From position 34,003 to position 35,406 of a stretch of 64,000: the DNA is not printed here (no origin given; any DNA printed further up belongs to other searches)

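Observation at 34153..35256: ChaC-type gamma-glutamylcyclotransferase fused to a ProB-type PUA domain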

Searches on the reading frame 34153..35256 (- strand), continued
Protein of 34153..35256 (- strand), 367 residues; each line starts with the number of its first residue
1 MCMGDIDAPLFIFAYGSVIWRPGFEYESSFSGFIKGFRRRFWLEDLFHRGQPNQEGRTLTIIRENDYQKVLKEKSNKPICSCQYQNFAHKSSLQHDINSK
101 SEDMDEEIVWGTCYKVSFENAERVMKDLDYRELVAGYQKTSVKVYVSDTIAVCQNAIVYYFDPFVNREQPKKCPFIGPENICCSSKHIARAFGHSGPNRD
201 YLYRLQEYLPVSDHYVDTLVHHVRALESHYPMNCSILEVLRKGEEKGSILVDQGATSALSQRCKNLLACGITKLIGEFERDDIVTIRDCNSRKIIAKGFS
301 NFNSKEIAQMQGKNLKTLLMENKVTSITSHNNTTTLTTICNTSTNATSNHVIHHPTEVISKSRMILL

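Call 36: list_cluster_members(proteins=[P0003, P0019, P0020, P0021, P0024, P0025, P0050, P0176, P0177, P0005])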
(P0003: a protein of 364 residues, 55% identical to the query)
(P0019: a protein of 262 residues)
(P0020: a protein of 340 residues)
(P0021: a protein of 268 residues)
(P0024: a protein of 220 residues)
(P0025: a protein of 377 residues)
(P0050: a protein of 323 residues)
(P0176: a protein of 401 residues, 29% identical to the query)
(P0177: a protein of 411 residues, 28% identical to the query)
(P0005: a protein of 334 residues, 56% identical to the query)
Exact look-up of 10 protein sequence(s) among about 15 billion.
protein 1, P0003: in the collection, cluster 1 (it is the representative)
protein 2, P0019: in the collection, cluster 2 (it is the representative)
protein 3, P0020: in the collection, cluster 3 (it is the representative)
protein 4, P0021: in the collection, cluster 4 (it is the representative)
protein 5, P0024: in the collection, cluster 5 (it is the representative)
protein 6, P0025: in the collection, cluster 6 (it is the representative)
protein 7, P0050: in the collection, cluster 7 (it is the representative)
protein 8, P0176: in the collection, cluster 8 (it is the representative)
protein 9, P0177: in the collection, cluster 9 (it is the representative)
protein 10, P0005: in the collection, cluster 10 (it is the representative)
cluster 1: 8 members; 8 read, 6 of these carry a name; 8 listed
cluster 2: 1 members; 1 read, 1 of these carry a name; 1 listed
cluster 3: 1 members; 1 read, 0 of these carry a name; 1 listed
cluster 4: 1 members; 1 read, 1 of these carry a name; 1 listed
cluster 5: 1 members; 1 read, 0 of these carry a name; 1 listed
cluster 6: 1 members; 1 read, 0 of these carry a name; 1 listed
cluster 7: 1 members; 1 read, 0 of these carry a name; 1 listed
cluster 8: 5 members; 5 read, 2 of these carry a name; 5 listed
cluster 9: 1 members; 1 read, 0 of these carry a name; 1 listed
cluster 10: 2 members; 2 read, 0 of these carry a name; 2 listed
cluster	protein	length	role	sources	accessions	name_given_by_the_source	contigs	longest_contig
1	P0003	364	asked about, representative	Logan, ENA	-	-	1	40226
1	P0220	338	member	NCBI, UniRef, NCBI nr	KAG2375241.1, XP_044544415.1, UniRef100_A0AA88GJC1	hypothetical protein C9374_009864 [Naegleria lovaniensis] | type I protein arginine methyltransferase n=1 Tax=Naegleria lovaniensis TaxID=51637 ... | uncharacterized protein C9374_009864 [Naegleria lovaniensis]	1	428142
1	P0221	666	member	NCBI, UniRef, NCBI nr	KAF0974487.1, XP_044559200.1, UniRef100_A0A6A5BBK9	hypothetical protein FDP41_006519 [Naegleria fowleri] | type I protein arginine methyltransferase n=1 Tax=Naegleria fowleri TaxID=5763 ... | uncharacterized protein FDP41_006519 [Naegleria fowleri]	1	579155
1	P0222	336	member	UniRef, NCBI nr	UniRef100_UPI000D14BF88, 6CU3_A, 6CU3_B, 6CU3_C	protein arginine N-methyltransferase n=1 Tax=Naegleria fowleri TaxID=5763 ... | Chain A, protein arginine N-methyltransferase [Naegleria fowleri]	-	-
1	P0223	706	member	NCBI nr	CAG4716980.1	unnamed protein product [Naegleria fowleri]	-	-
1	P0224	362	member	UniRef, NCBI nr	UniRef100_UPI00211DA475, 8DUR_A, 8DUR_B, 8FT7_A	Protein arginine N-methyltransferase 1 (PRMT1) n=1 Tax=Naegleria fowleri TaxID=5763 ... | Chain A, Protein arginine N-methyltransferase 1 (PRMT1) [Naegleria fowleri]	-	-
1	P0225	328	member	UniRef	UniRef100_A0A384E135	type I protein arginine methyltransferase n=1 Tax=Naegleria fowleri TaxID=5763 ...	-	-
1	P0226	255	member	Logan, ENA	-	-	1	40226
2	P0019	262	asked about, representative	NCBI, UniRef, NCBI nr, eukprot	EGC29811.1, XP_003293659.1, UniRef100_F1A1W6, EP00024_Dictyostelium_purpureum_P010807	hypothetical protein DICPUDRAFT_99725 [Dictyostelium purpureum] | glutathione-specific gamma-glutamylcyclotransferase n=1 Tax=Dictyostelium purpureum ... | uncharacterized protein DICPUDRAFT_99725 [Dictyostelium purpureum]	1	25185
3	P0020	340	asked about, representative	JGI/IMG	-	-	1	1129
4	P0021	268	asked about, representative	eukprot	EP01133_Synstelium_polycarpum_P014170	gene14170-16702_t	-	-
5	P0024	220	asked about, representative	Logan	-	-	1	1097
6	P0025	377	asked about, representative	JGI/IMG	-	-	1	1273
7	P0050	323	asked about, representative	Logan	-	-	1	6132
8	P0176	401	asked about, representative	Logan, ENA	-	-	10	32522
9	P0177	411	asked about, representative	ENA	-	-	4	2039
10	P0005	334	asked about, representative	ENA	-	-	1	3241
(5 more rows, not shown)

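Call 39: find_encoding_contigs(protein=P0006, flank=5000, max_places=2)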
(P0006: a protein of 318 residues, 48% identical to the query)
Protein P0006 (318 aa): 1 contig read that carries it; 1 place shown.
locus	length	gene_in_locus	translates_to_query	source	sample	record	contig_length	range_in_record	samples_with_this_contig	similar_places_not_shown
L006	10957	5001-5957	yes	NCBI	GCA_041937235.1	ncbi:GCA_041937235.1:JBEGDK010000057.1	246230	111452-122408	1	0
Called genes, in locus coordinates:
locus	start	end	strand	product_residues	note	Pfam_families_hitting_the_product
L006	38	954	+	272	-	PF00581:Rhodanese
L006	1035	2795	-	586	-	-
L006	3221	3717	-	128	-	PF03158:DUF249 (weak), PF00023:Ank (faint), PF12796:Ank_2, PF13606:Ank_3 (faint), PF13637:Ank_4 (faint)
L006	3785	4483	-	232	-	PF00583:Acetyltransf_1, PF13508:Acetyltransf_7, PF14542:Acetyltransf_CG (weak), PF08445:FR47 (weak), PF13527:Acetyltransf_9 (weak), PF13673:Acetyltransf_10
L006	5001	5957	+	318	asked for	PF04752:ChaC, PF01472:PUA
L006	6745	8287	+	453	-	PF13540:RCC1_2 (faint), PF25390:WD40_RLD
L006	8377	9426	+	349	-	PF02146:SIR2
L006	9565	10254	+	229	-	PF01327:Pep_deformylase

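Call 40: find_encoding_contigs(protein=P0003, flank=5000, max_places=2)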
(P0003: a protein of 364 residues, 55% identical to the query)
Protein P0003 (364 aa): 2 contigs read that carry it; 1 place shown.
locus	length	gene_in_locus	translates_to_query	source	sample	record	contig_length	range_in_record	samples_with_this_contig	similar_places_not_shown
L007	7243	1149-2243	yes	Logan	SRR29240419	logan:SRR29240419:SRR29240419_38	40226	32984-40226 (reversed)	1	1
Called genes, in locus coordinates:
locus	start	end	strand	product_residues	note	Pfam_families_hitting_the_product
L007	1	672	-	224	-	?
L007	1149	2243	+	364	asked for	PF04752:ChaC, PF01472:PUA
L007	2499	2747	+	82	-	PF06325:PrmA (weak), PF13489:Methyltransf_23 (faint)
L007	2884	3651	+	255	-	PF22528:PRMT_C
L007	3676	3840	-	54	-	-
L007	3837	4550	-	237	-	-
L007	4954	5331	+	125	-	PF00581:Rhodanese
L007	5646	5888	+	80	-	PF23414:Beta-prop_EML_2 (weak), PF25173:Beta-prop_WDR3_1st (weak), PF25174:Beta-prop_THOC3, PF25175:Beta-prop_WDR5, PF24814:WD40_Prp19 (weak), PF00400:WD40 (faint), PF23381:Beta-prop_IFT122_1st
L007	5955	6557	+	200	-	PF23381:Beta-prop_IFT122_1st, PF24814:WD40_Prp19, PF25174:Beta-prop_THOC3, PF25175:Beta-prop_WDR5, PF23409:Beta-prop_EML, PF25172:Beta-prop_WDR3_2nd, PF23414:Beta-prop_EML_2, PF24807:WD40_CDC20-Fz, +13 more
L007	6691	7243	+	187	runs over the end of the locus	PF23377:Beta-prop_IFT122_2nd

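Call 42: predict_structure(alignment_id=A4)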
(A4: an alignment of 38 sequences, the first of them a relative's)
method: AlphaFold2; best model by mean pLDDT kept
length: 367 residues; sequences in the alignment: 38
mean_pLDDT: 84.7   pTM: 0.74
mean pLDDT of the five models: 84.7, 84.5, 84.3, 83.6, 83.5
residues with pLDDT >= 90: 226; 70-90: 72; 50-70: 34; < 50: 35
segments of 3 or more residues with pLDDT < 50: 1-4, 86-96, 334-352
pLDDT, mean of each block of 10 residues (from residue 1): 61 96 93 97 93 94 95 78 53 50 74 96 94 93 97 97 85 87 93 88 95 95 91 72 95 92 87 98 97 96 96 92 64 48 42 76 87
secondary structure, 60 per line:
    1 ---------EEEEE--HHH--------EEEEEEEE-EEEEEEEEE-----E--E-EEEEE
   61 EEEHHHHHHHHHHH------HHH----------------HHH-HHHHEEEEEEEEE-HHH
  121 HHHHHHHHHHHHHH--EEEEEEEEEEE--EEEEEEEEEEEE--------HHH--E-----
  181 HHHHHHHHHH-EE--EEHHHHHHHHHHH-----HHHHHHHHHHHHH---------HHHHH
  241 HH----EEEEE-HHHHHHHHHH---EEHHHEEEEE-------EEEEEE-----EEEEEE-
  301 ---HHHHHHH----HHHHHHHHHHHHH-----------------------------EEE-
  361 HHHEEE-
elements in order: E10-14 E28-35 E37-45 E56-63 H64-74 H104-107 E108-116 H118-134 E137-147 E150-161 H181-190 H198-208 H214-226 H236-242 E247-251 H253-262 E271-275 E283-288 E294-299 H304-310 H315-327 E357-359 E364-366

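Call 46: fold_search(model_id=the predicted structure, library=pdb)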
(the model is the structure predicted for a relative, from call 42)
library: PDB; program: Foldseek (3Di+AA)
matches with E <= 10: 214; with E <= 0.001: 37
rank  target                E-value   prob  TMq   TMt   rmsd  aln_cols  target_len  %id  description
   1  6ky1_A                1.7e-17  1.00  0.43  0.86   3.4       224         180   23  Crystal structural of human glutathione-specific gamma-glutamylcyclotransferase 2 (ChaC2)mutant with Glutamate 83 repl (released 2020-07-29)
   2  6ky1_B                1.6e-16  1.00  0.44  0.87   2.3       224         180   23  Crystal structural of human glutathione-specific gamma-glutamylcyclotransferase 2 (ChaC2)mutant with Glutamate 83 repl (released 2020-07-29)
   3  6ky0_A                3.9e-16  1.00  0.42  0.84   3.5       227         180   24  Crystal structural of active-site human glutathione-specific gamma-glutamylcyclotransferase 2(ChaC2) mutant with Gluta (released 2020-07-29)
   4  5hwi                  4.4e-15  1.00  0.46  0.71   4.7       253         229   24  Crystal structure of selenomethionine labelled gama glutamyl cyclotransferease specific to glutathione from yeast (released 2016-12-14)
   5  5hwk_A                4.9e-15  1.00  0.44  0.70   4.9       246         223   24  Crystal structure of gama glutamyl cyclotransferease specific to glutathione from yeast (released 2016-12-14)
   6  5hwk_B                1.0e-14  1.00  0.43  0.68   5.6       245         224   24  Crystal structure of gama glutamyl cyclotransferease specific to glutathione from yeast (released 2016-12-14)
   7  6k95_C                4.0e-13  1.00  0.39  0.78   4.7       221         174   24  Crystal structural of human glutathione-specific gamma-glutamylcyclotransferase 2 (ChaC2) (released 2020-04-22)
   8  6ky1_C                6.9e-13  1.00  0.36  0.82   4.1       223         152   22  Crystal structural of human glutathione-specific gamma-glutamylcyclotransferase 2 (ChaC2)mutant with Glutamate 83 repl (released 2020-07-29)
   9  6k95_A                7.3e-13  1.00  0.41  0.81   3.7       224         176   23  Crystal structural of human glutathione-specific gamma-glutamylcyclotransferase 2 (ChaC2) (released 2020-04-22)
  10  6ky0_C                1.7e-12  1.00  0.37  0.84   4.2       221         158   21  Crystal structural of active-site human glutathione-specific gamma-glutamylcyclotransferase 2(ChaC2) mutant with Gluta (released 2020-07-29)
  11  6k95_B                4.7e-12  1.00  0.38  0.77   4.7       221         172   25  Crystal structural of human glutathione-specific gamma-glutamylcyclotransferase 2 (ChaC2) (released 2020-04-22)
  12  8zpj_A                1.9e-08  1.00  0.25  0.26  11.0       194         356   18  EcGK bundle at APO state. (released 2024-07-31)
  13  2j5t_F                4.2e-08  1.00  0.23  0.24   5.9       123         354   22  Glutamate 5-kinase from Escherichia coli complexed with glutamate (released 2007-03-06)
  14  2j5t_D                4.7e-08  1.00  0.23  0.23  11.8       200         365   16  Glutamate 5-kinase from Escherichia coli complexed with glutamate (released 2007-03-06)
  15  2j5t_A                5.3e-08  1.00  0.23  0.24   4.5       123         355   23  Glutamate 5-kinase from Escherichia coli complexed with glutamate (released 2007-03-06)
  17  2j5t_C                7.6e-08  1.00  0.23  0.24   4.5       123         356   23  Glutamate 5-kinase from Escherichia coli complexed with glutamate (released 2007-03-06)
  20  2j5t_B                1.1e-07  1.00  0.23  0.24   4.0       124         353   22  Glutamate 5-kinase from Escherichia coli complexed with glutamate (released 2007-03-06)
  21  2j5t_H                1.2e-07  1.00  0.23  0.25   4.5       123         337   23  Glutamate 5-kinase from Escherichia coli complexed with glutamate (released 2007-03-06)
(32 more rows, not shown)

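Call 65: list_cluster_members(proteins=[P0124, P0060, P0105, P0052, P0073, P0023, P0026, P0017, P0178, P0029])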
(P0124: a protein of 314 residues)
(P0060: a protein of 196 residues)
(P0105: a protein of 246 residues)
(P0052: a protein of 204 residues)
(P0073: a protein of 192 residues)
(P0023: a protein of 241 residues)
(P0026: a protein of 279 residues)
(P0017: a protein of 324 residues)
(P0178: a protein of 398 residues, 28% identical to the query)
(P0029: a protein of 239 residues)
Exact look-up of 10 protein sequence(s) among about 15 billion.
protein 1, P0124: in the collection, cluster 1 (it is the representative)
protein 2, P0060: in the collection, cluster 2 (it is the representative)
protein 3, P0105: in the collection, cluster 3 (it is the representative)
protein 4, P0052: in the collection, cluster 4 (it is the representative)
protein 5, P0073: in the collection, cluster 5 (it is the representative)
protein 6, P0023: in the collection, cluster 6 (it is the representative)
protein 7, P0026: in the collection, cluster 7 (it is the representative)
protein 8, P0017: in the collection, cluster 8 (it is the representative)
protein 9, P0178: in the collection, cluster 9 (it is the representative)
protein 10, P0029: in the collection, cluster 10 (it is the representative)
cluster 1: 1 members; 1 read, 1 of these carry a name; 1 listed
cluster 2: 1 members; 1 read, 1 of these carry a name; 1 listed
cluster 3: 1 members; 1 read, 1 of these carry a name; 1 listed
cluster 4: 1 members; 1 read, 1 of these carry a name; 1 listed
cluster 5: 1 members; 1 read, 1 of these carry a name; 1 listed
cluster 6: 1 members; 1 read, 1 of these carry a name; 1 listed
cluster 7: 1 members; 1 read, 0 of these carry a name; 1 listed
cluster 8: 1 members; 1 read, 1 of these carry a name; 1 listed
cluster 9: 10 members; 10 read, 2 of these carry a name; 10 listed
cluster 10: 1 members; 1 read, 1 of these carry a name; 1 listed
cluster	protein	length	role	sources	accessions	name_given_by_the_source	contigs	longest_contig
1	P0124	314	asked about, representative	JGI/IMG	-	cation transport regulator ChaC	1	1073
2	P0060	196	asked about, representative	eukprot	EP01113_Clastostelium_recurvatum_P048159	TRINITY_DN8707_c0_g1_i2.p1 TRINITY_DN8707_c0_g1~~TRINITY_DN8707_c0_g1_i2.p1 ORF ...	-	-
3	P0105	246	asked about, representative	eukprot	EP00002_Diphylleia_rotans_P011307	TRINITY_DN2232_c0_g1_i1.p1 TRINITY_DN2232_c0_g1~~TRINITY_DN2232_c0_g1_i1.p1 ORF ...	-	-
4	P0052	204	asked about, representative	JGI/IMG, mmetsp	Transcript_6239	Transcript_6239/g.18827 ORF Transcript_6239/g.18827 Transcript_6239/m.18827 type:complete ...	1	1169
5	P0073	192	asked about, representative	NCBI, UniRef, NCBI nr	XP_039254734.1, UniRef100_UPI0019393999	putative glutathione-specific gamma-glutamylcyclotransferase 2 [Styela clava] | putative glutathione-specific gamma-glutamylcyclotransferase 2 n=1 Tax=Styela clava ...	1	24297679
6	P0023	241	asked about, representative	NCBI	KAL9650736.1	hypothetical protein ABK040_001790 [Willaertia magna]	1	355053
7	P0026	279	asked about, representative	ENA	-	-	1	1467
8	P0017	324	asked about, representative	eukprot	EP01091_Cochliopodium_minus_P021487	TRINITY_DN9861_c0_g1_i1.p1 TRINITY_DN9861_c0_g1~~TRINITY_DN9861_c0_g1_i1.p1 ORF ...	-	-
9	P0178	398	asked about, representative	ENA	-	-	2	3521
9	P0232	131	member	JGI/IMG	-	glutamate 5-kinase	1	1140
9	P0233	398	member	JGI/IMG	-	cation transport regulator ChaC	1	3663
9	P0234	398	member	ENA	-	-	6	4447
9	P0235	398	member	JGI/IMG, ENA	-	-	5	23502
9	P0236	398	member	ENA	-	-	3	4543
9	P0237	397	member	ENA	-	-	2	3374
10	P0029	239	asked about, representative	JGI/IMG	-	cation transport regulator ChaC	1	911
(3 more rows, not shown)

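Call 74: predict_structure(alignment_id=A5)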
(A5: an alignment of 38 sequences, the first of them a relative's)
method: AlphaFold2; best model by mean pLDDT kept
length: 313 residues; sequences in the alignment: 38
mean_pLDDT: 87.7   pTM: 0.66
mean pLDDT of the five models: 87.7, 87.4, 86.8, 86.3, 83.9
residues with pLDDT >= 90: 231; 70-90: 40; 50-70: 11; < 50: 31
segments of 3 or more residues with pLDDT < 50: 1-14, 17-22, 203-211
pLDDT, mean of each block of 10 residues (from residue 1): 41 47 77 94 96 98 93 97 97 94 88 95 96 96 97 93 93 96 97 91 50 63 96 83 97 95 93 96 96 92 86 78
secondary structure, 60 per line:
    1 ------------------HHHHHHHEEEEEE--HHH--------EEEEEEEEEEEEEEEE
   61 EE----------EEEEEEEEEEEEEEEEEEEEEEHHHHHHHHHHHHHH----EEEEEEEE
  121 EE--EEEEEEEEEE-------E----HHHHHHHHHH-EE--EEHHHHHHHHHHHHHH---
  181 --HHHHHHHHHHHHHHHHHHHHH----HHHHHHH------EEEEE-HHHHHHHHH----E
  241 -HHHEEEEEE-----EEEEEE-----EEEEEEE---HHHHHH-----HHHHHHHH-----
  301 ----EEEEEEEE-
elements in order: H19-25 E26-31 E45-62 E73-94 H95-108 E113-122 E125-134 H147-156 H164-177 H183-203 H208-214 E221-225 H227-235 E245-250 E256-261 E267-273 H277-282 H288-295 E305-312
